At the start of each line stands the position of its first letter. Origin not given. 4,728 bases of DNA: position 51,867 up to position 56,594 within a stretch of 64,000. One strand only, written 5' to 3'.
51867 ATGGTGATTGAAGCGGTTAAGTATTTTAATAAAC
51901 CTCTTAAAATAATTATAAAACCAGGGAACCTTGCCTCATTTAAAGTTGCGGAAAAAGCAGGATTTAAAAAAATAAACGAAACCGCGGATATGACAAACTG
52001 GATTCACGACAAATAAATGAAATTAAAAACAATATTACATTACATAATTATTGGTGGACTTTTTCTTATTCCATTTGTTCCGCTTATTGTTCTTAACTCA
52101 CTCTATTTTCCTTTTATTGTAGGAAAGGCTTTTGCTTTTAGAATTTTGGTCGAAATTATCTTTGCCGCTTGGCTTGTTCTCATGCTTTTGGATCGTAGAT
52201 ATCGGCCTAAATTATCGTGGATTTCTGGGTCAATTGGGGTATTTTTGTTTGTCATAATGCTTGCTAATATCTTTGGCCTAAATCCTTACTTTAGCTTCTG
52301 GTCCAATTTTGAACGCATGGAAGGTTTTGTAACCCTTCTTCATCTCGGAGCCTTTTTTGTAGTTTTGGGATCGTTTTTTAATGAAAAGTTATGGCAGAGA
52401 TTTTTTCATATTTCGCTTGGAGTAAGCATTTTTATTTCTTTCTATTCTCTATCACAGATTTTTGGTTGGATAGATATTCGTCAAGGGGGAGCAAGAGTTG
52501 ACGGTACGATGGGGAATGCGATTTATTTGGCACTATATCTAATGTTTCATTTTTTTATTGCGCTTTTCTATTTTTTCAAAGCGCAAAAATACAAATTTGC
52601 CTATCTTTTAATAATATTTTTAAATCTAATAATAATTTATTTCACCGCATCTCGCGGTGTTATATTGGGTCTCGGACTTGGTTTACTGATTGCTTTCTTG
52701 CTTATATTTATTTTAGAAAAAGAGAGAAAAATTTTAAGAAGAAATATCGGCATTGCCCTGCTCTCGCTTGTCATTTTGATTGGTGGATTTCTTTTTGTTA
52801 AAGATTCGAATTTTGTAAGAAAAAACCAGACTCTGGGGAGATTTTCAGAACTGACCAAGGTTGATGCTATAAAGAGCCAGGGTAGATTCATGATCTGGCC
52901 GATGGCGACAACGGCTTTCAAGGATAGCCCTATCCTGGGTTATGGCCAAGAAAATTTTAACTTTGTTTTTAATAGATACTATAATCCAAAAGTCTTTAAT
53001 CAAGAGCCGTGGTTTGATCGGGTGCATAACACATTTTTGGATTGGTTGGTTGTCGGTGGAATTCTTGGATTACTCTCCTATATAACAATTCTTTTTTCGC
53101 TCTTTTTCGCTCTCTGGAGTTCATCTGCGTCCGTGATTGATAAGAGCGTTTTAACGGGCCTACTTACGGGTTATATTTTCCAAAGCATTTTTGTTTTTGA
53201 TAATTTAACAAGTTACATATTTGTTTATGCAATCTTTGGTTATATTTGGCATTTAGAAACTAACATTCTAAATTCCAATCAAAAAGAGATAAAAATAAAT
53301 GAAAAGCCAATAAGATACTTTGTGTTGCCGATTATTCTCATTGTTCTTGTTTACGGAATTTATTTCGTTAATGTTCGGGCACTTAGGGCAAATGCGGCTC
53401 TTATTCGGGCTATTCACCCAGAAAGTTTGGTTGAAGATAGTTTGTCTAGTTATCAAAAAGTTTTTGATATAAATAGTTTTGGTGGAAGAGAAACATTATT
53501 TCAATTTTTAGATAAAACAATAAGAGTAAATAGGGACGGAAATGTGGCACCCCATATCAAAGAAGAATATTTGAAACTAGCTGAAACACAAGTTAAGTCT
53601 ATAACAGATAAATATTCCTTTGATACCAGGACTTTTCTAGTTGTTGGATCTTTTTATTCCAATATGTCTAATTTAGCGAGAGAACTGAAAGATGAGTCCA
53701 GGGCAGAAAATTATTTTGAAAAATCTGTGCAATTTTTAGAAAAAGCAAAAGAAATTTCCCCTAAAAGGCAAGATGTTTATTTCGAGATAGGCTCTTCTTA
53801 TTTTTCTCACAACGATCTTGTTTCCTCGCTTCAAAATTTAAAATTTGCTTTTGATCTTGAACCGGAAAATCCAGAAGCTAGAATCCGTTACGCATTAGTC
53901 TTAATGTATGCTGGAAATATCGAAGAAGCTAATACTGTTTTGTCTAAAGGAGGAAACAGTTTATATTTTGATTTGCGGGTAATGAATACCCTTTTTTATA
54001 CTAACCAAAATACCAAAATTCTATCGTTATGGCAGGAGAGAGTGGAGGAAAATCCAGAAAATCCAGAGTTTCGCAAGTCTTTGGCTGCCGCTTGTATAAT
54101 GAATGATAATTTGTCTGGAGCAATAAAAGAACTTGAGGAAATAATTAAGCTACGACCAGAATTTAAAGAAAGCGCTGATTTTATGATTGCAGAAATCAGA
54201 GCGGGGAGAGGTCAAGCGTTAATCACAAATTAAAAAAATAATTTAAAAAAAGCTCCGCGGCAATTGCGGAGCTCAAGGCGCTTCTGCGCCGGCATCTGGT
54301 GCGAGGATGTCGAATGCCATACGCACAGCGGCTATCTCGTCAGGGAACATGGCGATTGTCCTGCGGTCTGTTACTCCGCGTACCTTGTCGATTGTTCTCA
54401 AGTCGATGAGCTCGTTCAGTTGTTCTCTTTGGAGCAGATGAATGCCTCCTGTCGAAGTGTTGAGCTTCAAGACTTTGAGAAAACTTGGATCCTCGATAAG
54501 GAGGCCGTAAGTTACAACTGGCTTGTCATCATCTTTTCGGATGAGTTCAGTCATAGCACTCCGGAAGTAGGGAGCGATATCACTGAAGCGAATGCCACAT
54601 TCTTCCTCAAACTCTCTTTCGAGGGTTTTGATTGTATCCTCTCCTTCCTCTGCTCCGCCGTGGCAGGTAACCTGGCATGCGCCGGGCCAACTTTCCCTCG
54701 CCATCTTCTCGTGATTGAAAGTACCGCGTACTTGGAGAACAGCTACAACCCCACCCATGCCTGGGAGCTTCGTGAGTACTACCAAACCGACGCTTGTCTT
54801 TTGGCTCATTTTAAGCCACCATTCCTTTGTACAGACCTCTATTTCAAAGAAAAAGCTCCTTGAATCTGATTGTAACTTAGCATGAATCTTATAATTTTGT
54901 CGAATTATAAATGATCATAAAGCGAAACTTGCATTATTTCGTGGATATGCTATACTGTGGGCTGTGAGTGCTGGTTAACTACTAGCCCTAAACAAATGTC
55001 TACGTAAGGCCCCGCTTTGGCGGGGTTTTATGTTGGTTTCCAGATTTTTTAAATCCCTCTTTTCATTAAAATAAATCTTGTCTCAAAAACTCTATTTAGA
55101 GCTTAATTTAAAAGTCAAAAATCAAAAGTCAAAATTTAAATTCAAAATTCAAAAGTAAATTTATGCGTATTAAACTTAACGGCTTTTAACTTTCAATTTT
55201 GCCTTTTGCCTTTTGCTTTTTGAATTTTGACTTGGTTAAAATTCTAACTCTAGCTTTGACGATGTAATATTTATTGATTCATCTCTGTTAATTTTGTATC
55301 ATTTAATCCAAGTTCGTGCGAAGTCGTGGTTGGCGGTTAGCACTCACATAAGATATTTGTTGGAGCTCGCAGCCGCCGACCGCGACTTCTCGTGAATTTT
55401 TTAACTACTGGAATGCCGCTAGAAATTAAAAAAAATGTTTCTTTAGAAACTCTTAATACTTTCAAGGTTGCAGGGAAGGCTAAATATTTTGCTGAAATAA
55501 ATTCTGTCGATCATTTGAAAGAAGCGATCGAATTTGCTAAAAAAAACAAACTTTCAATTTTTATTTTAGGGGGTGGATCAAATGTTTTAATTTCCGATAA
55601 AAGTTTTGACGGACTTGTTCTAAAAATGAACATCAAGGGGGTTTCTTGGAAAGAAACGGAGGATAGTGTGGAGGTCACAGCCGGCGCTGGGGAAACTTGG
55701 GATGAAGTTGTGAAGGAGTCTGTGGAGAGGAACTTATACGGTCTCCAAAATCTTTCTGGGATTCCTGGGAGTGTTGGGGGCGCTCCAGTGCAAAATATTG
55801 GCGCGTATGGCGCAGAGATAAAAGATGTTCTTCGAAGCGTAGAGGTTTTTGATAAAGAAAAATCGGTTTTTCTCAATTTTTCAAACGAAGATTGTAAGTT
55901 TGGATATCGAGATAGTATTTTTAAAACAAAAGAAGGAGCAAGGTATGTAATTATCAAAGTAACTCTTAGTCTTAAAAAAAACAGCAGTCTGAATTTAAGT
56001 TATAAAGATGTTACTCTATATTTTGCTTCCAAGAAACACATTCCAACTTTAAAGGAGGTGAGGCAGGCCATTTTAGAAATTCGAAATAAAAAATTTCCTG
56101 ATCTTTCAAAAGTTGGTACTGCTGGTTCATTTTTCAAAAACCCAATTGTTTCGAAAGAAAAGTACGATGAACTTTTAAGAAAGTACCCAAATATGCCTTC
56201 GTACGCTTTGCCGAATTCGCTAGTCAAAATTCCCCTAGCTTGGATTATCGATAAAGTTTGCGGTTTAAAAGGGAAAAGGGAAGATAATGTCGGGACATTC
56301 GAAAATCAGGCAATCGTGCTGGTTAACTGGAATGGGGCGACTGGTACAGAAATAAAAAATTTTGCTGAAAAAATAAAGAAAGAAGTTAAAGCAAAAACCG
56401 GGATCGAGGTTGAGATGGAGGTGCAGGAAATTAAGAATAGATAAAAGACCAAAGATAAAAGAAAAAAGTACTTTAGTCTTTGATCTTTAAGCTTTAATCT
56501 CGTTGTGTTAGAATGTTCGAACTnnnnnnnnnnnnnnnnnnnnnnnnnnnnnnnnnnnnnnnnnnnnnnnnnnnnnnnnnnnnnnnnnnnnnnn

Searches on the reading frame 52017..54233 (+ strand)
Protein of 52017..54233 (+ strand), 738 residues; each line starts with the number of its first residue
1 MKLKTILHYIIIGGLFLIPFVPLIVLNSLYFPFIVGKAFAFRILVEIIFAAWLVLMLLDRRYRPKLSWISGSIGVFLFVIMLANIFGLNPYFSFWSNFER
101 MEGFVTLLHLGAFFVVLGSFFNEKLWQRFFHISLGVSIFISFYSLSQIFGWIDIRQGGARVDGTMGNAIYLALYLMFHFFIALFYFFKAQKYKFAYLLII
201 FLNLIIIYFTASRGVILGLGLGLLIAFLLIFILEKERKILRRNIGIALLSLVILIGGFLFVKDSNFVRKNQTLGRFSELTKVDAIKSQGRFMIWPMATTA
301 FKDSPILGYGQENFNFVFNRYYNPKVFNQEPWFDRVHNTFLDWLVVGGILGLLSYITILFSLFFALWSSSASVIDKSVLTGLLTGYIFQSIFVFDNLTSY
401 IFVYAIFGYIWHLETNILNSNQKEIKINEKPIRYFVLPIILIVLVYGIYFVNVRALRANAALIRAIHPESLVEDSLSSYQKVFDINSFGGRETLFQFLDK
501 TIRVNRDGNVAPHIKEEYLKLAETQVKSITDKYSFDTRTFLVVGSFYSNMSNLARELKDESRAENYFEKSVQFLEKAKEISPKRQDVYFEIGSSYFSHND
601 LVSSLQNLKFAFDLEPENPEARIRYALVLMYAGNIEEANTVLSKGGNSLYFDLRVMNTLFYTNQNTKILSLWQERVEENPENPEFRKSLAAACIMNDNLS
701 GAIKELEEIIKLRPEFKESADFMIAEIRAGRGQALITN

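Call 9: search_protein_families(library=pfam, proteins=[window:52017-54233:+])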
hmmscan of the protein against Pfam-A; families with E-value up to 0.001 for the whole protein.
window:52017-54233:+ (738 aa): 6 families
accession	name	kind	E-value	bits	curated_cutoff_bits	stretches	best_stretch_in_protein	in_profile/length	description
PF04932.20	Wzy_C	-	2.4e-22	79.7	31.7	1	199-356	2-149/149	O-Antigen ligase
PF14559.12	TPR_19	-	2.3e-11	44.3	25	1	598-645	4-51/68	Tetratricopeptide repeat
PF14561.12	TPR_20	-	5.4e-07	30.3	25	0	669-718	8-57/90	Tetratricopeptide repeat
PF07719.23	TPR_2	-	7.7e-07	29.2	27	0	688-715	6-33/34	Tetratricopeptide repeat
PF13428.12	TPR_14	-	2.7e-05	24.9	23.5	0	684-717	2-35/44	Tetratricopeptide repeat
PF23914.1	TPR_CcmH_CycH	-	0.00044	20.5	42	0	592-662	57-130/158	Cytochrome c-type biogenesis protein H TPR domain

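Call 18: search_protein_families(library=ncbifam, proteins=[window:52017-54233:+])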
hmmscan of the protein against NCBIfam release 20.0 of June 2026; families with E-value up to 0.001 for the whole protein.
window:52017-54233:+ (738 aa): 6 families
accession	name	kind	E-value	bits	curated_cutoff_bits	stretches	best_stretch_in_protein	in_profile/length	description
TIGR02917.1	PEP_TPR_lipo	equivalog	2e-09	35.9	312.2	1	566-714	378-530/899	XrtA/PEP-CTERM system TPR-repeat protein PrsT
NF040959.1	MamA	equivalog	1.3e-07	31.3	200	1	567-644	53-130/204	magnetosome protein MamA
TIGR02521.1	type_IV_pilW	equivalog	3.6e-05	23.4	154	0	583-640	29-86/234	type IV pilus biogenesis/stability protein PilW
NF047371.1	FlcA_CTERM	equivalog_domain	4.1e-05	22.2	300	1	543-641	437-529/646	periplasmic flagellar collar protein FlcA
NF007302.0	PRK09782.1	equivalog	4.1e-05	21.7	1223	1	568-666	596-693/990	phage receptor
NF033762.1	social_mot_Tgl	equivalog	0.0008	18.8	225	0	645-720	29-103/252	social motility TPR repeat lipoprotein Tgl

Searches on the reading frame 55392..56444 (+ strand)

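Call 9: search_protein_families(library=pfam, proteins=[window:55392-56444:+])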
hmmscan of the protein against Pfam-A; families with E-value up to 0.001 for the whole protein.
window:55392-56444:+ (350 aa): 2 families
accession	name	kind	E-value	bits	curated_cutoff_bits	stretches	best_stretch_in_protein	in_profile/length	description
PF01565.28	FAD_binding_4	-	4.2e-26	91.7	26.4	1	31-156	2-132/139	FAD binding domain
PF02873.21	MurB_C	-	4.4e-20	72.1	27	1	222-345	1-97/99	UDP-N-acetylenolpyruvoylglucosamine reductase, C-terminal domain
